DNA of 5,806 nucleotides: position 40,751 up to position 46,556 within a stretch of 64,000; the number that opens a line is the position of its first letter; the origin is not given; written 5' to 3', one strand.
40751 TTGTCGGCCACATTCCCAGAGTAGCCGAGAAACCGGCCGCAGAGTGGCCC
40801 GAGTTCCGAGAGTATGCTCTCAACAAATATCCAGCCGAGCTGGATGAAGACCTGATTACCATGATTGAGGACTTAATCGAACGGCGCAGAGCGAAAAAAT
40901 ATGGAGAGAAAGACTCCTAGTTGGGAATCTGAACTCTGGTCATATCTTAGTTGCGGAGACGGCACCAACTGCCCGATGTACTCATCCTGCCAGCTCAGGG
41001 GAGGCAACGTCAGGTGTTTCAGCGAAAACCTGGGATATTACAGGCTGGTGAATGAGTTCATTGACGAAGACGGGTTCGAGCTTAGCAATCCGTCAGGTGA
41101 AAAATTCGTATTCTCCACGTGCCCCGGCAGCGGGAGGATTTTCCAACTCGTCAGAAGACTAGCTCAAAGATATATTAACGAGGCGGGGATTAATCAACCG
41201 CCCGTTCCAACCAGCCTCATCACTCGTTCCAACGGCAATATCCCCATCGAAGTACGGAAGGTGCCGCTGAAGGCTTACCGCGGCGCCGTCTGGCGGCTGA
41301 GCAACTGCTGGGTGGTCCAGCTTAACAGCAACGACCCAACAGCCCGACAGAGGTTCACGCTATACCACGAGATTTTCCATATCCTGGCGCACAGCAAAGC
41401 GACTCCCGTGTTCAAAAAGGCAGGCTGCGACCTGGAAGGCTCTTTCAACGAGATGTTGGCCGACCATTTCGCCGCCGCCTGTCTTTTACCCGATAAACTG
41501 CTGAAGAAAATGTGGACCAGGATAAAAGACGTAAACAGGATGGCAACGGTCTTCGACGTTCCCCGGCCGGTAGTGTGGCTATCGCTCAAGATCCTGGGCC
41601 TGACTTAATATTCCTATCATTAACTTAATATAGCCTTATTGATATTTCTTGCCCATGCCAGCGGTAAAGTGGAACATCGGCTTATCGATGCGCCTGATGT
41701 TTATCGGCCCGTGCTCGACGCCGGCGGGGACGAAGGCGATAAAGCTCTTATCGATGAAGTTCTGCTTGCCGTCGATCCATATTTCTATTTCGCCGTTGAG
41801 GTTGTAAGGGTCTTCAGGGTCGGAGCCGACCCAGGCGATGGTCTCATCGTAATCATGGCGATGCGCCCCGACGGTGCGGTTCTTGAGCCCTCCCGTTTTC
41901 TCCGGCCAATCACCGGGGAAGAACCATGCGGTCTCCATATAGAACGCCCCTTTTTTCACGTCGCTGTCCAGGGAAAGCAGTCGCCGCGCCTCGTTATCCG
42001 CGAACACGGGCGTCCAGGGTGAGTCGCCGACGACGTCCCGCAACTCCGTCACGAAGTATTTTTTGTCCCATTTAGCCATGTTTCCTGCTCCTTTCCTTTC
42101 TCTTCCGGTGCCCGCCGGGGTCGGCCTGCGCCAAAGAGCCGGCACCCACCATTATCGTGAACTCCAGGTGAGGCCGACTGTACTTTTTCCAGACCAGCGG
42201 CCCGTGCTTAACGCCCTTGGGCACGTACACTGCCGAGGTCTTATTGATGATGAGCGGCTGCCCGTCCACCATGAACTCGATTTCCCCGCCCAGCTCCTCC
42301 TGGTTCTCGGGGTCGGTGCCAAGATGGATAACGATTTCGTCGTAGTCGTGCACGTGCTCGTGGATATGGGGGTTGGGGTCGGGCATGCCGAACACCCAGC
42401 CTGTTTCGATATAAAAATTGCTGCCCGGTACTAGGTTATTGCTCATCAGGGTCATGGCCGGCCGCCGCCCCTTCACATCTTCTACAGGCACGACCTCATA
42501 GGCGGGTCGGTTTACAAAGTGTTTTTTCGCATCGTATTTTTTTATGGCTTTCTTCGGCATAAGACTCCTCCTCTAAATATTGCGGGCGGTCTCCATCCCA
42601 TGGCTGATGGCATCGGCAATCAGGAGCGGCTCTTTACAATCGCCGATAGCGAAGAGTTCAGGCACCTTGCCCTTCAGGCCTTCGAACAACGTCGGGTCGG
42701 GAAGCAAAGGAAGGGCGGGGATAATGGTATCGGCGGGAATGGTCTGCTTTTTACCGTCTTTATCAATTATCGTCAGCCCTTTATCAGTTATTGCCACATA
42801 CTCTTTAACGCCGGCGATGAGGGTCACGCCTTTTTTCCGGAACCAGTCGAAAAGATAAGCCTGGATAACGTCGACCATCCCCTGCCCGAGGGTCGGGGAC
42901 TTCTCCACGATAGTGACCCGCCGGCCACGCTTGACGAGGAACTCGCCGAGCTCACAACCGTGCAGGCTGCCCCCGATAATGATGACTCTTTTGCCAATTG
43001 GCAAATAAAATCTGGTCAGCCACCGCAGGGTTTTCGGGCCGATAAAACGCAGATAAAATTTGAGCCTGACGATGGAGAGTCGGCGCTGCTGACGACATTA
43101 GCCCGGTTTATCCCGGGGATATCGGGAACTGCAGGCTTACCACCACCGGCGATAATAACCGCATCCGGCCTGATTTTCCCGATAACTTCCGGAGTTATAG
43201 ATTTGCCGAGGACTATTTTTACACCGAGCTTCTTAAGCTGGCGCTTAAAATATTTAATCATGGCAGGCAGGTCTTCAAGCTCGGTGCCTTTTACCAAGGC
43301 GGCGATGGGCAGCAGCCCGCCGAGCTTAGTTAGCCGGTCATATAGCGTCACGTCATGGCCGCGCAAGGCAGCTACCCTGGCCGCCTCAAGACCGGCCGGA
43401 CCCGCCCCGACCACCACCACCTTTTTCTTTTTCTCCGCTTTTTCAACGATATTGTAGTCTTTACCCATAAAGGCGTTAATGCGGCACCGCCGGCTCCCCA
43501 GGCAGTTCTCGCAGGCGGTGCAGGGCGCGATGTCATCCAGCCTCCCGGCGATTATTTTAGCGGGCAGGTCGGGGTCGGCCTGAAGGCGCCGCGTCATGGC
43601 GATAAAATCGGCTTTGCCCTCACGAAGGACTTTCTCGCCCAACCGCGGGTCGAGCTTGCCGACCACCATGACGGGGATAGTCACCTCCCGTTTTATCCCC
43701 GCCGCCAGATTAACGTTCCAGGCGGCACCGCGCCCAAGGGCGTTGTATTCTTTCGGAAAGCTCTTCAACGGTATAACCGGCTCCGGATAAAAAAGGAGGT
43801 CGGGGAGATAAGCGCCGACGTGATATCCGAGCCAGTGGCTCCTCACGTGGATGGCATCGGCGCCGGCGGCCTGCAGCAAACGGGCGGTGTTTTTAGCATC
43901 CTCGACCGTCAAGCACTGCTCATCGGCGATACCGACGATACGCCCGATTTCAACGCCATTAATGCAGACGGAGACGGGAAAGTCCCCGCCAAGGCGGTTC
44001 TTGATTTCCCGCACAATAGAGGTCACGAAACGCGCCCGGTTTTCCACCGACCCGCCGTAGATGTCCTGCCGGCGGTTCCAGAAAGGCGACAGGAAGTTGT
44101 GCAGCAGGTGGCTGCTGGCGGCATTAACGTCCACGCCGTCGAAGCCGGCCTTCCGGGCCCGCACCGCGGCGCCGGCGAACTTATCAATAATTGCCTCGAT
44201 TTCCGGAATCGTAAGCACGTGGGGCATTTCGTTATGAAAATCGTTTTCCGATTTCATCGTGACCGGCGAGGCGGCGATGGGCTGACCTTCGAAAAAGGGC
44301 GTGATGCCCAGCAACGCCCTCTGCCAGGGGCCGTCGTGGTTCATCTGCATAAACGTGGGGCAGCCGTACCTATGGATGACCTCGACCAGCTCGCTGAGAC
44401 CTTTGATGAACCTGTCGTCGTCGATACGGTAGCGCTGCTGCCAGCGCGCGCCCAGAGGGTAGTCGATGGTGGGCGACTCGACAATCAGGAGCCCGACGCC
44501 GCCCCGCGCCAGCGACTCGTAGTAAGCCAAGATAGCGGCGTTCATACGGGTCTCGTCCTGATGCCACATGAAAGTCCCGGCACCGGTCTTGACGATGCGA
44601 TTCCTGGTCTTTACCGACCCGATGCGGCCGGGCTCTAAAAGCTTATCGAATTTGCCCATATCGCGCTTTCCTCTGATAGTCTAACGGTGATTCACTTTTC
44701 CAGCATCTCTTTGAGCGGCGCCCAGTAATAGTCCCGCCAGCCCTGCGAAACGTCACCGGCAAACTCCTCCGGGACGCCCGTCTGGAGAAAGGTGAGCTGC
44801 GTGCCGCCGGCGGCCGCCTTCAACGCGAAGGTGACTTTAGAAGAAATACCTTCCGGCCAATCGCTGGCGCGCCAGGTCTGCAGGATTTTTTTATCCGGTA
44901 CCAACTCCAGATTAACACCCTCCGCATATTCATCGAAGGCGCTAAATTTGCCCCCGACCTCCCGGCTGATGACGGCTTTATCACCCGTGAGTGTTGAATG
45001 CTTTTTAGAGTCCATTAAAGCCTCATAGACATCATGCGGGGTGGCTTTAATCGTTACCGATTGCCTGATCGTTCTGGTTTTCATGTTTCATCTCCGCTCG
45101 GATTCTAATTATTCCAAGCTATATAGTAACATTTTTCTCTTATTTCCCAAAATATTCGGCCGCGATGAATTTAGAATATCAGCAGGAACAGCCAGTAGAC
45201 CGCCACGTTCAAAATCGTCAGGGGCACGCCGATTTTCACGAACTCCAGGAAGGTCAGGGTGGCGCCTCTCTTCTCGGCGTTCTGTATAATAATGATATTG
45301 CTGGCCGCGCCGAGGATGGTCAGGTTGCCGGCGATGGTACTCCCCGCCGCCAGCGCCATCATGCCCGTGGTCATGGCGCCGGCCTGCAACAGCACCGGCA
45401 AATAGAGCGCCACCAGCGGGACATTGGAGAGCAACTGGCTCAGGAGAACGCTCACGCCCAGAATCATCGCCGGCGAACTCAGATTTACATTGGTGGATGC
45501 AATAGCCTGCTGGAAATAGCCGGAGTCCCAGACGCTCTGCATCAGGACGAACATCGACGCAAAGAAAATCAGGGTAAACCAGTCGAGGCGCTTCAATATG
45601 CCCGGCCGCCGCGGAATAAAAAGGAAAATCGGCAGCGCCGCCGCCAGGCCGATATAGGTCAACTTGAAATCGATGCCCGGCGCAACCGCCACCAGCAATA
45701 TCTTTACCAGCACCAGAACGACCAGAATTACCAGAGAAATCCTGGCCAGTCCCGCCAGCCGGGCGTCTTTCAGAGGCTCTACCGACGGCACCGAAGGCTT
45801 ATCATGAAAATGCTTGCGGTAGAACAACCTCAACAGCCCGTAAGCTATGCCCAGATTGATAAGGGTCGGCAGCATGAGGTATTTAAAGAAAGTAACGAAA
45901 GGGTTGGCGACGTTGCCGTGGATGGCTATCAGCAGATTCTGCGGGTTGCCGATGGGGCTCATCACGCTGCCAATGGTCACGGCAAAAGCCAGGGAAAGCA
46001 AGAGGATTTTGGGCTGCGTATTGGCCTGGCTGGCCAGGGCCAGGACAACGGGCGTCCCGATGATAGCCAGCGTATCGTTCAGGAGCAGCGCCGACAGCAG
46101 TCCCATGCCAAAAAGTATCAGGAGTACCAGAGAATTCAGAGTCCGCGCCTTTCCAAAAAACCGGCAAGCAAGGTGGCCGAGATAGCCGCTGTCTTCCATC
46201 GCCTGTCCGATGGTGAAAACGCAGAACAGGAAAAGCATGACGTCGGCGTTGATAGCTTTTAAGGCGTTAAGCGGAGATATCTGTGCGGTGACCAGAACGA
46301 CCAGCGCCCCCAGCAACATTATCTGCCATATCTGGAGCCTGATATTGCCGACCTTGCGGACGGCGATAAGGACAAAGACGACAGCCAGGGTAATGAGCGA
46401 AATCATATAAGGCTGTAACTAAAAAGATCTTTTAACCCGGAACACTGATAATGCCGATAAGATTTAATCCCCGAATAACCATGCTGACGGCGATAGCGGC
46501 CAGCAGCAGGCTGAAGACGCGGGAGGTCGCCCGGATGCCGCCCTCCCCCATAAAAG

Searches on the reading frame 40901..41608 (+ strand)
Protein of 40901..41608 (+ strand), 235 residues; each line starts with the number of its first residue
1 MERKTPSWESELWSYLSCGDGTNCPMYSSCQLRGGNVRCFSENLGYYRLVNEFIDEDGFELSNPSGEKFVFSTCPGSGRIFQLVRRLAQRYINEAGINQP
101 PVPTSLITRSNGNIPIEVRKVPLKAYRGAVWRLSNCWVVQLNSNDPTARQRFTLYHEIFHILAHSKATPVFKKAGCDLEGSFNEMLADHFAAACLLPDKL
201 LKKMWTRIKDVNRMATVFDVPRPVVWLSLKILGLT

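Call 27: search_protein_families(library=pfam, proteins=[window:40901-41608:+], max_evalue=0.00001)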
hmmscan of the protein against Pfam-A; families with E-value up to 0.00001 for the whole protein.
window:40901-41608:+ (235 aa): 1 family
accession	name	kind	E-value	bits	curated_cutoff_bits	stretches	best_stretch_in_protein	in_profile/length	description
PF06114.19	Peptidase_M78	-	5.3e-14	52.5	22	1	116-222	6-115/123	IrrE N-terminal-like domain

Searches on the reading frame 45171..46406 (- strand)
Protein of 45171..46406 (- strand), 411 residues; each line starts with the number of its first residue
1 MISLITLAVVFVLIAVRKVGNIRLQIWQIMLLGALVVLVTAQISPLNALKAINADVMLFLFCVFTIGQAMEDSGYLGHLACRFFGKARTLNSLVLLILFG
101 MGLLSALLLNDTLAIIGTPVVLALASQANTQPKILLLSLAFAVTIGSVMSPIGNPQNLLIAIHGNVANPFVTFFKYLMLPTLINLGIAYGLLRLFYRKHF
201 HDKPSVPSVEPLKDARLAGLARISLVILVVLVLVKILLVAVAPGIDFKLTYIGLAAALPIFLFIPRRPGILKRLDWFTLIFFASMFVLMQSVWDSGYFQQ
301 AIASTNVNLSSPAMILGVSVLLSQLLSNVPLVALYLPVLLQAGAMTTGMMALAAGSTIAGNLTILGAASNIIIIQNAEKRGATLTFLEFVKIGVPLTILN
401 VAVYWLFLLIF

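Call 27: search_protein_families(library=pfam, proteins=[window:45171-46406:-], max_evalue=0.00001)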
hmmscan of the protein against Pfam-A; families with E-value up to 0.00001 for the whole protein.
window:45171-46406:- (411 aa): 1 family
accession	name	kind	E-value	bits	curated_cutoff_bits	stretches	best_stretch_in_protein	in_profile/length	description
PF03600.22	CitMHS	-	5.5e-50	170.8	31.9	1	12-344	2-319/336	Citrate transporter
